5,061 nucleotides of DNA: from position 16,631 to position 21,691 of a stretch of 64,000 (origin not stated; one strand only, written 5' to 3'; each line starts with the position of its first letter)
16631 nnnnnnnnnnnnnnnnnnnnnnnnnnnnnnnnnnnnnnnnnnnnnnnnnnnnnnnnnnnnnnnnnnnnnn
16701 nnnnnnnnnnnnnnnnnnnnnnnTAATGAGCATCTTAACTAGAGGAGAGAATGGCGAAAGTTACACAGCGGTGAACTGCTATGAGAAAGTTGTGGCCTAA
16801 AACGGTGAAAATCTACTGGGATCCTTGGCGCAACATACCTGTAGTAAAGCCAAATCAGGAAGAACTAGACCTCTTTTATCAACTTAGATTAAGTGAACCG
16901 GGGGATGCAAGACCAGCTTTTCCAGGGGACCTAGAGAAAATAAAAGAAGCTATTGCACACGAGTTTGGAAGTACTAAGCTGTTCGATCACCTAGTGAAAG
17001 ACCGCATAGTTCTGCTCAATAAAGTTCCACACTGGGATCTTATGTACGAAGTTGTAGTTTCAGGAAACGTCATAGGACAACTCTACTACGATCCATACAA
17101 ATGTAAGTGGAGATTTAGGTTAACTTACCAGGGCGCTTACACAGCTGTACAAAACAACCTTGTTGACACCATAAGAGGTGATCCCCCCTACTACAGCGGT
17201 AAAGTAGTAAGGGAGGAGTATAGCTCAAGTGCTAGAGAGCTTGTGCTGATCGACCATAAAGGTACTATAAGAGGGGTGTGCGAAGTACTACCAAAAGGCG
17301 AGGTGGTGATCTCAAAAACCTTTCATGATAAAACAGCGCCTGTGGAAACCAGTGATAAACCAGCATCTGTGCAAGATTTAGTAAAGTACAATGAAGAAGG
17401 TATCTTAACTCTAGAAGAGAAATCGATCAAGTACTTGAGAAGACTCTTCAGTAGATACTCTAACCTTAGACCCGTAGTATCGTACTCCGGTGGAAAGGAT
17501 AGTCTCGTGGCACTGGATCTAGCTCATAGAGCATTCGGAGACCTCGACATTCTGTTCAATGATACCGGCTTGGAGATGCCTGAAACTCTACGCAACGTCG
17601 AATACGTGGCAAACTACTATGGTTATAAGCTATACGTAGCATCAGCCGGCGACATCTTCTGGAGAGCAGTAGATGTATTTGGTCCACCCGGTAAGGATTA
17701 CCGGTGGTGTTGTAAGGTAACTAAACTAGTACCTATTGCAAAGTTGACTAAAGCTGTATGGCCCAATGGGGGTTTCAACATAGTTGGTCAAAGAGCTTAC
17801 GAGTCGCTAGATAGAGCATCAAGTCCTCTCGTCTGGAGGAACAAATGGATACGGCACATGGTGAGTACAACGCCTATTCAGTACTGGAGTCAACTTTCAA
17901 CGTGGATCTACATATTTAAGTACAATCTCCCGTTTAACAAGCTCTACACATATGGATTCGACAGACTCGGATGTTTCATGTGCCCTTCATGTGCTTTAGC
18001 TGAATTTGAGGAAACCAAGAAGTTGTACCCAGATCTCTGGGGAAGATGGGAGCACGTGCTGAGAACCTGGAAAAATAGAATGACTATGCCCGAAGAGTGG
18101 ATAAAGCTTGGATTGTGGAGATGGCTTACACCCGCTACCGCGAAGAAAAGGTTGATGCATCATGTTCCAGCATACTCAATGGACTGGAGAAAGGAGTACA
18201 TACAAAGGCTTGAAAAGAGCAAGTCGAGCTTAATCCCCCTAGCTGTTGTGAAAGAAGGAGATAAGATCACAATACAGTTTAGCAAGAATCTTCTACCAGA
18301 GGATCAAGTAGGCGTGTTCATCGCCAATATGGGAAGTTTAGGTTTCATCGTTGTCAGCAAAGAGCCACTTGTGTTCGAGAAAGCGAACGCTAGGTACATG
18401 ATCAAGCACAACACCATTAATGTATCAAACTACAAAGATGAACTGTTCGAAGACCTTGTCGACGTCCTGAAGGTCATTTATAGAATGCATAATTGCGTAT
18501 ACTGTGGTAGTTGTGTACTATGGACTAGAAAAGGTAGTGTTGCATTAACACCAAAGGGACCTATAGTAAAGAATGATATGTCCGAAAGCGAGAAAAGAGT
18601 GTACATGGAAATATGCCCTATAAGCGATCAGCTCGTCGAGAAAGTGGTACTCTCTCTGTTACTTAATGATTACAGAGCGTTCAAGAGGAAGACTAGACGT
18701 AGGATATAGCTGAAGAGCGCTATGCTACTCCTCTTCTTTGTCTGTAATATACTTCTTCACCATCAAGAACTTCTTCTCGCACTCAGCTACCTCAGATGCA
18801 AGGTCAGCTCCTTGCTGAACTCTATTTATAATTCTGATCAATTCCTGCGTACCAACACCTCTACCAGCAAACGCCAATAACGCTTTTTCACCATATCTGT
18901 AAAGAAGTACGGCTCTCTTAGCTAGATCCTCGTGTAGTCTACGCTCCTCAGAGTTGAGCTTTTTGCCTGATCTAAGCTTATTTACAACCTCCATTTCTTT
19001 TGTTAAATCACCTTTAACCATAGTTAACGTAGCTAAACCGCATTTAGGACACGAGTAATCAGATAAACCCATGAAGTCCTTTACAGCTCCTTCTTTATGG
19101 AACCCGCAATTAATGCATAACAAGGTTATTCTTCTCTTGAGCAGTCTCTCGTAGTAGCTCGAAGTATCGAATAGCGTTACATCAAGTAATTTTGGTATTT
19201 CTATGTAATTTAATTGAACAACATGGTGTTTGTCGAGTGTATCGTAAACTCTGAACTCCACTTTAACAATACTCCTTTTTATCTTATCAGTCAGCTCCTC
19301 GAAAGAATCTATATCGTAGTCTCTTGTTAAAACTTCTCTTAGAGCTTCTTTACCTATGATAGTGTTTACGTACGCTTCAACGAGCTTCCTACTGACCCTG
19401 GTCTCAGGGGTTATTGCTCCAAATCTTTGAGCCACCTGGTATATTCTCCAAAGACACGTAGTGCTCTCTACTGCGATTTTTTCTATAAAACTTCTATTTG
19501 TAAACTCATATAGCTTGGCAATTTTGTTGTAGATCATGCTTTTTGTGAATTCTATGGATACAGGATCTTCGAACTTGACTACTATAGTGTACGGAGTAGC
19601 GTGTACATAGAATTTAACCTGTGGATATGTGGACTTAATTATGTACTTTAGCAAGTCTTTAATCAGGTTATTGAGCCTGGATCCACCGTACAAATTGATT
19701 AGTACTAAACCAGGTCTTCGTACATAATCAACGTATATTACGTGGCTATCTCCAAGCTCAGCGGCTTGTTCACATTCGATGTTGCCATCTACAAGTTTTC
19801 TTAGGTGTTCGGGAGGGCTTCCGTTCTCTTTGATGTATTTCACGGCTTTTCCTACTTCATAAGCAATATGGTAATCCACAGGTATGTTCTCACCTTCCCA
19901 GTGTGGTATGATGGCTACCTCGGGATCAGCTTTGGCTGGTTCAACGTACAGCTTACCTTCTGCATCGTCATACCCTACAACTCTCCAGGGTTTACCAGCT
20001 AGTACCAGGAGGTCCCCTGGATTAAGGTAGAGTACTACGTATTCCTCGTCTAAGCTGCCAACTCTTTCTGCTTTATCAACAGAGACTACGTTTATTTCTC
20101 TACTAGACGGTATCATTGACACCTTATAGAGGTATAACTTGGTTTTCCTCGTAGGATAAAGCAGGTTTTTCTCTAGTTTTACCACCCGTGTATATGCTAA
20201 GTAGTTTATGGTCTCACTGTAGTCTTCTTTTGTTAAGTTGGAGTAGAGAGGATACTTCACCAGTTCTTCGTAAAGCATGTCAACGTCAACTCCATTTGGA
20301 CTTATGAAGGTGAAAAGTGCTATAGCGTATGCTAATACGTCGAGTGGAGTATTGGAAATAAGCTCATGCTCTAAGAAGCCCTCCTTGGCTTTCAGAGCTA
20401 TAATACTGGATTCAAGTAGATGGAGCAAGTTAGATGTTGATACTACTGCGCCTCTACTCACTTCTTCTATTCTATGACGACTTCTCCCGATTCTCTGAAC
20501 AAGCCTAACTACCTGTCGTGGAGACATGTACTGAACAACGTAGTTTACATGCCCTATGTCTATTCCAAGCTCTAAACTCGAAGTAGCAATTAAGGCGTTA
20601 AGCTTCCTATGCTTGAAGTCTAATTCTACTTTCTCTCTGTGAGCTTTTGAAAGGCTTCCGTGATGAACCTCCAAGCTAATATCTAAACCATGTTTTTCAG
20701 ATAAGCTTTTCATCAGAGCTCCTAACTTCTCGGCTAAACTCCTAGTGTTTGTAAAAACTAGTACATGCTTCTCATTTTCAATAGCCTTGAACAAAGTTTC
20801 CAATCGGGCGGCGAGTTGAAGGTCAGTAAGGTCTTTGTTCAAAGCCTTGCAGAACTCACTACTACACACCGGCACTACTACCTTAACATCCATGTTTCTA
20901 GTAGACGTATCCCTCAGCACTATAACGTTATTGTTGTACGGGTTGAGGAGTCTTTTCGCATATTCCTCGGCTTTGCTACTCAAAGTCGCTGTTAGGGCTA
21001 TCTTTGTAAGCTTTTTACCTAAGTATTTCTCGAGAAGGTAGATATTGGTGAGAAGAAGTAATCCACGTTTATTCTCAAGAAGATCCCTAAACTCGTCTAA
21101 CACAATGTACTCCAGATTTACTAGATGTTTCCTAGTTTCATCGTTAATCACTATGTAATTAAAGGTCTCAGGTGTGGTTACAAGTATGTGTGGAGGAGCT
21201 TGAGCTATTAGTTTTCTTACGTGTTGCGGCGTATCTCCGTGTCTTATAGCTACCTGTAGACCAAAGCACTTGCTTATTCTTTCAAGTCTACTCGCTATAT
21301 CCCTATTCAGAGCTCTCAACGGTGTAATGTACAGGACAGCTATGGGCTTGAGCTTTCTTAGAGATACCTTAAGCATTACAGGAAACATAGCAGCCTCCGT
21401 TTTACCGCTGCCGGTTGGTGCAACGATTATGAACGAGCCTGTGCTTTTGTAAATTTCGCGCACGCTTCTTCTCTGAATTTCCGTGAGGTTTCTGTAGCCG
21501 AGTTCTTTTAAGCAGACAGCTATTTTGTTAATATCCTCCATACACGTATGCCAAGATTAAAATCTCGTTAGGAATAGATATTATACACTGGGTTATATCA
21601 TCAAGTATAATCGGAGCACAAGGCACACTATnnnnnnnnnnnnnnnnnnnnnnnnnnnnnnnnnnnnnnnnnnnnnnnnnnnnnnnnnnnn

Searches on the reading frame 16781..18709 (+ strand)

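Call 3: search_protein_families(library=pfam, proteins=[window:16781-18709:+], max_evalue=1)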
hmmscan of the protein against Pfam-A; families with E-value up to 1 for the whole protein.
window:16781-18709:+ (642 aa): 3 families
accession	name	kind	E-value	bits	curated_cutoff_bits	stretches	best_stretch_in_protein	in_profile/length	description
PF01507.26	PAPS_reduct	-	2.5e-41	142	22.5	1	231-403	2-174/175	Phosphoadenosine phosphosulfate reductase domain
PF06508.19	QueC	-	0.036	14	22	0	232-280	3-51/210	Queuosine biosynthesis protein QueC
PF12194.14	Ste5_C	-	0.15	12.4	25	1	595-641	93-138/189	Protein kinase Fus3-binding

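Call 4: search_protein_families(library=ncbifam, proteins=[window:16781-18709:+], max_evalue=1)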
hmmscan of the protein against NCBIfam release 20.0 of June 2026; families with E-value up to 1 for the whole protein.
window:16781-18709:+ (642 aa): 20 families
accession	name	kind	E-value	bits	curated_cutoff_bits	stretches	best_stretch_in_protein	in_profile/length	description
NF010367.0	PRK13795.1-2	equivalog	6.8e-121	404.5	456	1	5-594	6-561/584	hypothetical protein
NF010368.0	PRK13795.1-3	equivalog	2.9e-111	372.7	588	2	173-614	194-629/635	hypothetical protein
NF010369.0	PRK13795.1-4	equivalog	2.8e-108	362.8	1086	2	188-614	212-621/633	hypothetical protein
NF010366.0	PRK13795.1-1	equivalog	1.6e-88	297.5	745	1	9-600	36-638/667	hypothetical protein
NF006327.0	PRK08557.1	equivalog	1.5e-59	201.9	366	1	71-450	25-398/415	hypothetical protein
NF006351.0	PRK08576.1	equivalog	2.5e-39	135.1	290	1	158-410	166-408/436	hypothetical protein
NF002537.0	PRK02090.1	equivalog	2.5e-18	66.6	154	1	230-404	42-215/244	phosphoadenylyl-sulfate reductase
TIGR02055.1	APS_reductase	subfamily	3.3e-16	59.7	235.3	1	240-406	5-172/194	adenylylsulfate reductase, thioredoxin dependent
TIGR00434.1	cysH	subfamily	5.6e-12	46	165.1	1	232-408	17-194/214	phosophoadenylyl-sulfate reductase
NF003587.0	PRK05253.1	subfamily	1.1e-11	44.6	195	1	208-302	9-105/301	sulfate adenylyltransferase subunit CysD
NF009214.0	PRK12563.1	equivalog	2.5e-08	33.7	413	1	208-301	24-119/317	sulfate adenylyltransferase subunit CysD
TIGR02039.1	CysD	subfamily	9.5e-08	32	396.6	1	210-300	3-95/294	sulfate adenylyltransferase, small subunit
TIGR02057.1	PAPS_reductase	equivalog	1.4e-05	25.1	254.2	1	233-397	29-194/224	phosphoadenosine phosphosulfate reductase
TIGR03183.1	DNA_S_dndC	equivalog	2.6e-05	23.3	290.4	2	301-386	108-205/447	DNA phosphorothioation system sulfurtransferase DndC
NF005316.0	PRK06850.1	equivalog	0.0001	21.2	536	2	302-386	125-219/505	hypothetical protein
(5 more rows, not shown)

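Call 81: search_protein_families(library=padloc, proteins=[window:16781-18709:+], max_evalue=0.001)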
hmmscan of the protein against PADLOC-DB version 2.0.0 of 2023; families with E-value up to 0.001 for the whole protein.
window:16781-18709:+ (642 aa): 4 families
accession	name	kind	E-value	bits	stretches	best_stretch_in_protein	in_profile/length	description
PDLC02510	BrxP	-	1.1e-48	164.1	1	191-592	93-484/779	BrxP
PDLC02782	SspD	-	4e-09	34.6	1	231-342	2-119/277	SspD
PDLC02662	DndC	-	2.8e-06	24.6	0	302-386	122-216/481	DndC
PDLC02661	DndC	-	3.9e-05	20.8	0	229-256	22-50/468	DndC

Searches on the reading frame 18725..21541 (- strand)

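Call 17: search_protein_families(library=ncbifam, proteins=[window:18725-21541:-], max_evalue=0.001)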
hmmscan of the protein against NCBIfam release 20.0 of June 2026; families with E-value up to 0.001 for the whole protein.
window:18725-21541:- (938 aa): 40 families (the best 25 are shown)
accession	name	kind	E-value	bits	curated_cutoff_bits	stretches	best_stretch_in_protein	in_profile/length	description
TIGR04121.1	DEXH_lig_assoc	equivalog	6.4e-99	331.8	850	1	22-659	17-652/804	ligase-associated DNA damage response DEXH box helicase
NF010338.0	PRK13767.1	equivalog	4.5e-97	326.3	849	1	16-575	31-608/877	ATP-dependent helicase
NF007284.0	PRK09751.1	equivalog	1.1e-47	162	1496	2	19-279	30-314/1538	ATP-dependent helicase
NF053631.1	RNA_helic_CshA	equivalog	7.8e-26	90.9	646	1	6-354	9-328/434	degradosome RNA helicase CshA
TIGR03817.1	DECH_helic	hypoth_equivalog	1.4e-22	79.7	874.1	1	34-357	51-373/742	helicase/secretion neighborhood putative DEAH-box helicase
NF008744.0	PRK11776.1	equivalog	4e-21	75.1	524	1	10-355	18-334/460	ATP-dependent RNA helicase DbpA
NF008394.0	PRK11192.1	equivalog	1.4e-19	70.2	507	1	9-354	16-338/441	ATP-dependent RNA helicase SrmB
NF007882.0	PRK10590.1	equivalog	3.1e-19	69.2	743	1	7-355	12-337/456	ATP-dependent RNA helicase RhlE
TIGR01587.1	cas3_core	equivalog_domain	3.7e-19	69.1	102.45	1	37-357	2-318/358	CRISPR-associated helicase Cas3'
NF040935.1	helicase_Hel308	equivalog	8.6e-18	63.8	1200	1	5-279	13-269/704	ATP-dependent DNA helicase Hel308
NF053636.1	DDHlcsCsdAPsy1082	equivalog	1.2e-17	63.7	890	2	258-354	244-334/512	DEAD/DEAH box helicase CsdA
NF002654.0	PRK02362.1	equivalog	1.3e-15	56.8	887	1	8-274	13-260/739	ATP-dependent DNA helicase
NF053711.1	RNA_heli_RhlE1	exception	1.1e-14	54.1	750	1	6-355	11-336/434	RNA helicase RhlE1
NF010337.0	PRK13766.1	equivalog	2.3e-14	52.5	610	1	254-355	363-466/781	Hef nuclease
NF003419.0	PRK04837.1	equivalog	1.9e-12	46.6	588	1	6-357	19-350/424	ATP-dependent RNA helicase RhlB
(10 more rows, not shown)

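Call 81: search_protein_families(library=padloc, proteins=[window:18725-21541:-], max_evalue=0.001)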
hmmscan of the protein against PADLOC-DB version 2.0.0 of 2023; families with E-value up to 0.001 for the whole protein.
window:18725-21541:- (938 aa): 63 families (the best 25 are shown)
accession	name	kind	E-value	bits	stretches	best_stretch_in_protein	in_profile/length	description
PDLC03960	SngC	-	6.7e-81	271.1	1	13-570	19-580/720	-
PDLC02503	BrxHI|BrxHII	-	3e-77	258.5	1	12-648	18-626/698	BrxHI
PDLC02897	DpdJ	-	1.8e-48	163.2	1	34-555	114-653/1570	DpdJ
PDLC02501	BrxHI|BrxHII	-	7.8e-37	124.8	1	13-537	18-525/925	BrxHI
PDLC00938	Cas3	-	9.9e-20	69.1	1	37-357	2-318/358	CRISPR-associated helicase Cas3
PDLC01710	Cas3a1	-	1.1e-19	68.4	1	6-360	189-548/745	Cas3_1_CAS-I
PDLC01761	Cas3b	-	3.2e-18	63.8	2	28-110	225-300/705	-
PDLC01252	Cas3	-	1e-17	62.6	1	37-359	2-289/324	CAS-I; effector_G3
PDLC00036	DruE3|DruE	-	2.4e-16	56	2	23-150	97-246/2023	SNF2 family N-terminal domain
PDLC03928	PsyrT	-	3.7e-15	53.2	1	244-355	227-333/689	-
PDLC04531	PDC-M23B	-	8e-14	48.6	1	23-163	299-451/1060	-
PDLC00186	HamB1|HamB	-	2.9e-13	46.7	1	18-285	146-419/864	DEAD-box helicase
PDLC02707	PbeA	-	3.2e-13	47.2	2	246-353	511-613/672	PbeA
PDLC02870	DpdF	-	1.9e-12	44.5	1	13-354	8-317/534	DpdF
PDLC02864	DpdF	-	3e-12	44.1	1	12-354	16-325/610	DpdF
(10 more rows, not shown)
